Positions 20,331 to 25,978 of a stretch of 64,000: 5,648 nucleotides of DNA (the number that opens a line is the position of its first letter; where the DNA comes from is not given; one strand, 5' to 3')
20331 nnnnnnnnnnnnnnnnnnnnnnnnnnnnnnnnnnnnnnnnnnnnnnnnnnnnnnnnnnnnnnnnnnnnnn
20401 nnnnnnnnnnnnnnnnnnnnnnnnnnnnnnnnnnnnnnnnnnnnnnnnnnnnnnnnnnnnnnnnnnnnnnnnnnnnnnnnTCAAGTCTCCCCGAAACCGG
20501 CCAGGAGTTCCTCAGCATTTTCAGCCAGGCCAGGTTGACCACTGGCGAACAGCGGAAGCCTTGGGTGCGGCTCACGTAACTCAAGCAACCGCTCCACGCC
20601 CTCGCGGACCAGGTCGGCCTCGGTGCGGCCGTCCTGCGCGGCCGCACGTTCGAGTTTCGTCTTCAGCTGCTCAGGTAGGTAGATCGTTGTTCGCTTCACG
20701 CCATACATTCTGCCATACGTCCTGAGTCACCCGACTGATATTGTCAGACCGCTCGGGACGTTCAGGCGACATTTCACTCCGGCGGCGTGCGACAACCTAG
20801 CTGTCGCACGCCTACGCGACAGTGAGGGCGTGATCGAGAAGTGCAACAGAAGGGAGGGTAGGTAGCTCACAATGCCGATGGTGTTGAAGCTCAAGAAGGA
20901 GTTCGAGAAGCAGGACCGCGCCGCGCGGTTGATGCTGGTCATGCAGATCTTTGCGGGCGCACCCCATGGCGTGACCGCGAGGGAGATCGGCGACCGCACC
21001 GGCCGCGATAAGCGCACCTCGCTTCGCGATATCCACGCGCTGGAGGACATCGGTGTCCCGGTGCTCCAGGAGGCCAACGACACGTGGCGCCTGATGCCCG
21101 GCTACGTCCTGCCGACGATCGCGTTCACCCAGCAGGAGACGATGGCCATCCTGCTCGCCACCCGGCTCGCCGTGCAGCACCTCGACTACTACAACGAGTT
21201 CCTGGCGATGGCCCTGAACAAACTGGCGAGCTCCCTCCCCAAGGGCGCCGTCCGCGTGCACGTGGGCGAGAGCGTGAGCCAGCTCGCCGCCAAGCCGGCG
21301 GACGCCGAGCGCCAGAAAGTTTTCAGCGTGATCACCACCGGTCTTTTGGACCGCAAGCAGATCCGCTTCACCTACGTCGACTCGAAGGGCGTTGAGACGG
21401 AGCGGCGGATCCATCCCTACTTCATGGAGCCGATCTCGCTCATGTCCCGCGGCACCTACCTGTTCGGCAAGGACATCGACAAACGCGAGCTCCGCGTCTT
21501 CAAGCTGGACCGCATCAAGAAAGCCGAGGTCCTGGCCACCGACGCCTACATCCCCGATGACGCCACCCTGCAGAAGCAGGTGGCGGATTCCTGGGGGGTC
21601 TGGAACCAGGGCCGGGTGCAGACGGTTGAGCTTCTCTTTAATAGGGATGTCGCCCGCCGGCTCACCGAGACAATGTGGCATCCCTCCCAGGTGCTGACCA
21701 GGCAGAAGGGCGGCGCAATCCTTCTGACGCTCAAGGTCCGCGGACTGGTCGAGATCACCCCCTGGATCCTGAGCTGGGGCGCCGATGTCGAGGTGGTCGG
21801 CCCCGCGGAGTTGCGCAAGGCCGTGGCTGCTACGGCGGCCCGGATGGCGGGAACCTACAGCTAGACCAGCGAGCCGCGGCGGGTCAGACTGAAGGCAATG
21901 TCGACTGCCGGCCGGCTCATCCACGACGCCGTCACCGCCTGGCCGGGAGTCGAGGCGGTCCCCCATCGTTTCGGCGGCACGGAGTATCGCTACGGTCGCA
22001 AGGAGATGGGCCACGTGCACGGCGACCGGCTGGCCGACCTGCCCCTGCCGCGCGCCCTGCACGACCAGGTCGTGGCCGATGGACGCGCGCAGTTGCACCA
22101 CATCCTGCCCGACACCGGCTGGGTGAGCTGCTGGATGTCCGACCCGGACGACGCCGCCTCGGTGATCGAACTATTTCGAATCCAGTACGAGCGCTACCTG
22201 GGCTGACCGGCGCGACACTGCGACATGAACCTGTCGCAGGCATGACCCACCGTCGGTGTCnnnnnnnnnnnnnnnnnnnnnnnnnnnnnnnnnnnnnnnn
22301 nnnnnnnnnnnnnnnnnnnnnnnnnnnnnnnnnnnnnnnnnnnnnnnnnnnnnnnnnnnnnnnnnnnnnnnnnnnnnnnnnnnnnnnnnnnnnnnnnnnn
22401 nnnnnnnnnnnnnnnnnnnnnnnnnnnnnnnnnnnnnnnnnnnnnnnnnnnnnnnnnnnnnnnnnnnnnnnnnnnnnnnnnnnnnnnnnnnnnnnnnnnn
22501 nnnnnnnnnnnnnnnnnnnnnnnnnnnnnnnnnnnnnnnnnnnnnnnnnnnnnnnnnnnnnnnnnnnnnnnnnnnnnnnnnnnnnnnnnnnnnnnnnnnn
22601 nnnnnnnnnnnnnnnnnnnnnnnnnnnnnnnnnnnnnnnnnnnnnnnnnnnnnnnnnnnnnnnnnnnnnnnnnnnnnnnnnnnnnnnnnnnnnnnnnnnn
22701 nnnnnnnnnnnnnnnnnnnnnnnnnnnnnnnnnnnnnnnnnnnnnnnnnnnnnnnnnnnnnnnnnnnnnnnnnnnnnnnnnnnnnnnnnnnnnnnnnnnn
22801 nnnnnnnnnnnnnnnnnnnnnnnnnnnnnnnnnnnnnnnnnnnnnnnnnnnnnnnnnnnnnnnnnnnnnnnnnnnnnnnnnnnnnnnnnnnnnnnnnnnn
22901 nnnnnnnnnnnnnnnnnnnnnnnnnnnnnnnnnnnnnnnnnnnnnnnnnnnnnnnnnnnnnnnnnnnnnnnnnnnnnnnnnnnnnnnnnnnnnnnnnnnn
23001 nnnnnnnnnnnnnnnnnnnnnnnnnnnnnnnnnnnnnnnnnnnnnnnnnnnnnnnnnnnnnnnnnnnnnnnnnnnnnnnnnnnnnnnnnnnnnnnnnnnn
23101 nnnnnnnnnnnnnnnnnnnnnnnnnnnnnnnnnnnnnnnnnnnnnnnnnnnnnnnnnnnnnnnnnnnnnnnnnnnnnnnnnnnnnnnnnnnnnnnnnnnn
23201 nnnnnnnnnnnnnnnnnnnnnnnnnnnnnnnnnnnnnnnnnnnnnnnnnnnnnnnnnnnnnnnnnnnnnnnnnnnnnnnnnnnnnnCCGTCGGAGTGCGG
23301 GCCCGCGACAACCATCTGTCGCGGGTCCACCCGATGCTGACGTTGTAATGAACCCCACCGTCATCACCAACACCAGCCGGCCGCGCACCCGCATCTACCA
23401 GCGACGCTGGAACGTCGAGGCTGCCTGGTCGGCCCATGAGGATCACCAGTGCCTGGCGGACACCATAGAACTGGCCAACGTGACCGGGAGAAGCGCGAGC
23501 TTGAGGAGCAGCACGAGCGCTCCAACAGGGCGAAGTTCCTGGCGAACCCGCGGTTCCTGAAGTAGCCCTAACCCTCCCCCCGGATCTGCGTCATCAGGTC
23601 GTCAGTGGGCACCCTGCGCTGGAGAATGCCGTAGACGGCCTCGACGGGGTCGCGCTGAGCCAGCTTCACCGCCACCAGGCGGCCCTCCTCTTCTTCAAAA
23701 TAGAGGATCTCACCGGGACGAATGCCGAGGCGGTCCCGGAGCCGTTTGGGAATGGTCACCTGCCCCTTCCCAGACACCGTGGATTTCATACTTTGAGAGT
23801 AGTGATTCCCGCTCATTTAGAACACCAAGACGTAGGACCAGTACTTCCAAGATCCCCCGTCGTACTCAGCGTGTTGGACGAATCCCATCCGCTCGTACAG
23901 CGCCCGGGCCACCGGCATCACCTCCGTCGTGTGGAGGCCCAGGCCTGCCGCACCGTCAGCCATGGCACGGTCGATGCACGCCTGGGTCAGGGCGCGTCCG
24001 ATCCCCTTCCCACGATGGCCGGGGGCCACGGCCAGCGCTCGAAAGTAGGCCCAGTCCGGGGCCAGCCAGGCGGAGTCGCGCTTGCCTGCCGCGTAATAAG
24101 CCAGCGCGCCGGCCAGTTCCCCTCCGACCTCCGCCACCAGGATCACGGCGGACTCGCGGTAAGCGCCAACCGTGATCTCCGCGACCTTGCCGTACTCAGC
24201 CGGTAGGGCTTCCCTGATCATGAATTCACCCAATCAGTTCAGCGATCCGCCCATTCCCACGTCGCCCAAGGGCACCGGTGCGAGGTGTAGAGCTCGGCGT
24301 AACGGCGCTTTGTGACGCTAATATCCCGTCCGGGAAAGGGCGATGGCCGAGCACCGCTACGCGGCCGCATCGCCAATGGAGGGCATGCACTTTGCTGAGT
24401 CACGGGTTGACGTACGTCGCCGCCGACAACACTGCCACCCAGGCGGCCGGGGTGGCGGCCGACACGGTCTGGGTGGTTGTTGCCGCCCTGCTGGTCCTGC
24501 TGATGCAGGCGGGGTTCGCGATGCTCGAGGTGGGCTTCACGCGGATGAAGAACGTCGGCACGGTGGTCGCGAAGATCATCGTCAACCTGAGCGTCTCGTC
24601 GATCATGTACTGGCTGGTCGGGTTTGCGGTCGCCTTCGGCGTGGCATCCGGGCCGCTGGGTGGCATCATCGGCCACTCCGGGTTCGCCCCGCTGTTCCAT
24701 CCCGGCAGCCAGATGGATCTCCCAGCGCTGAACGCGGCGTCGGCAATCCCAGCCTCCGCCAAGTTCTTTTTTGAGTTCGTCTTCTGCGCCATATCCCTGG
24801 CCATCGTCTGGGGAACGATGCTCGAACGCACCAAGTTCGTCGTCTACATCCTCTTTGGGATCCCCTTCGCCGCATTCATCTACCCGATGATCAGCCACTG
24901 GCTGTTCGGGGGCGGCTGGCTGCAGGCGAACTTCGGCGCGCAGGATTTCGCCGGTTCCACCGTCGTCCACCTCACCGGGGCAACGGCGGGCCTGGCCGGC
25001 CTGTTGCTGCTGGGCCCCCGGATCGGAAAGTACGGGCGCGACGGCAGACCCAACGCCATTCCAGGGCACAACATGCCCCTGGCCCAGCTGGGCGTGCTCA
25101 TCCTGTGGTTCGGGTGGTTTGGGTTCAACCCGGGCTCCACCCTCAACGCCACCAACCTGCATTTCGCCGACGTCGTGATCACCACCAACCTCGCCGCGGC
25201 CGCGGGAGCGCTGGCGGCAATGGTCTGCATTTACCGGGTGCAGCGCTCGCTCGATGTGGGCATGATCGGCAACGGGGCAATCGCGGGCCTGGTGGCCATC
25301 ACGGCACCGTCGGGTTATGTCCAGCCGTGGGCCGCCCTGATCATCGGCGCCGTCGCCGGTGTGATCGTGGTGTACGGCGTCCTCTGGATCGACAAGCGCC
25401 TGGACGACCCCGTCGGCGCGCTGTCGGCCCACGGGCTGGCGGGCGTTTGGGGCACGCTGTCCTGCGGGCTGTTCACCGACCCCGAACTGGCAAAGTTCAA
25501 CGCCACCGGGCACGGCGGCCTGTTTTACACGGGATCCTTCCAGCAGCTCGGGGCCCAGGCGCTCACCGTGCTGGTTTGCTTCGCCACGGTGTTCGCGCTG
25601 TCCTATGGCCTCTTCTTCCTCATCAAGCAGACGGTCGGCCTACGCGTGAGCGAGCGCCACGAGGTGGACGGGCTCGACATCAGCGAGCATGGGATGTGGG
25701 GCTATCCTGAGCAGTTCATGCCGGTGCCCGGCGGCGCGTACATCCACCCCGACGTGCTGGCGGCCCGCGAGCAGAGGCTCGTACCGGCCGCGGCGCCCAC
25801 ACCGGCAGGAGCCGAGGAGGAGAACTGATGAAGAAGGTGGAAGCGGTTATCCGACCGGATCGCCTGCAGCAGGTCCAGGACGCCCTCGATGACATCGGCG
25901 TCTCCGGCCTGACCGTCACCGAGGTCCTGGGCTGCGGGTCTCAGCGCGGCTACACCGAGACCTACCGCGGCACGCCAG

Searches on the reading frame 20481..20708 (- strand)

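Call 109: search_protein_families(library=pfam, proteins=[window:20481-20708:-], max_evalue=0.01)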
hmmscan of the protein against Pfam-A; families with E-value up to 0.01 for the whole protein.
window:20481-20708:- (75 aa): 4 families
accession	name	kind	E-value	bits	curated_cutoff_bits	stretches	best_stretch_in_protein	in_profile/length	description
PF07878.17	RHH_5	-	2e-06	27.9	26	1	5-34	2-31/43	CopG-like RHH_1 or ribbon-helix-helix domain, RHH_5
PF01402.27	RHH_1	-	0.00026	21.3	20.5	1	6-43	1-38/39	Ribbon-helix-helix protein, copG family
PF12651.13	RHH_3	-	0.0039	17.5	21.6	1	5-43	3-41/44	Ribbon-helix-helix domain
PF20605.4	Antitox_RHH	-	0.0067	17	27.2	1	10-46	10-46/50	Antitoxin-like ribbon-helix-helix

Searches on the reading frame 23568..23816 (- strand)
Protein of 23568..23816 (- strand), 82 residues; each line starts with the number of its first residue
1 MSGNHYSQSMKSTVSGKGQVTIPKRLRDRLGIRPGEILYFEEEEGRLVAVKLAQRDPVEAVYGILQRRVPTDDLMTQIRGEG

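Call 109: search_protein_families(library=pfam, proteins=[window:23568-23816:-], max_evalue=0.01)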
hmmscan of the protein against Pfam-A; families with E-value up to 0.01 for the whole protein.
window:23568-23816:- (82 aa): 1 family
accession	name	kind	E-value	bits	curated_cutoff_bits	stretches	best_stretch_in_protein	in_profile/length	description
PF04014.23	MazE_antitoxin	-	8.8e-11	42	24.7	1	13-51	3-42/48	Antidote-toxin recognition MazE, bacterial antitoxin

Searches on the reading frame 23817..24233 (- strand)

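Call 109: search_protein_families(library=pfam, proteins=[window:23817-24233:-], max_evalue=0.01)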
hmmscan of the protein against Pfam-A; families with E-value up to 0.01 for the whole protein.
window:23817-24233:- (138 aa): 7 families
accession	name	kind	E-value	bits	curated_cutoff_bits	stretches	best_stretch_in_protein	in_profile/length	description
PF00583.31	Acetyltransf_1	-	1.2e-17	64.7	20.7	1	26-118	30-116/116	Acetyltransferase (GNAT) family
PF13508.13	Acetyltransf_7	-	3.1e-15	56.8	27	1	29-119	3-83/84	Acetyltransferase (GNAT) domain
PF13673.13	Acetyltransf_10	-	2.6e-10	40.8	23.6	1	27-122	29-111/128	Acetyltransferase (GNAT) domain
PF08445.16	FR47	-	1.7e-05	25.2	22.1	1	57-121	17-80/86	FR47-like protein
PF13527.13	Acetyltransf_9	-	0.00018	22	25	1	30-118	42-124/127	Acetyltransferase (GNAT) domain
PF24553.2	Rv0428c_C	-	0.0011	19.1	27.2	1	29-123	124-220/224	Probable histone acetyltransferase Rv0428c C-terminal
PF14542.12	Acetyltransf_CG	-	0.0013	19.2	30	1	62-94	25-57/80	GCN5-related N-acetyl-transferase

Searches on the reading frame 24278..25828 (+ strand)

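Call 54: search_protein_families(library=pfam, proteins=[window:24278-25828:+], max_evalue=0.01)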
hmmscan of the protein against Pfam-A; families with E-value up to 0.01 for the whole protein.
window:24278-25828:+ (516 aa): 1 family
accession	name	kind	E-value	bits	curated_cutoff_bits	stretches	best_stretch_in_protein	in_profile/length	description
PF00909.26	Ammonium_transp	-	2e-111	373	23.2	1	64-476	1-399/399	Ammonium Transporter Family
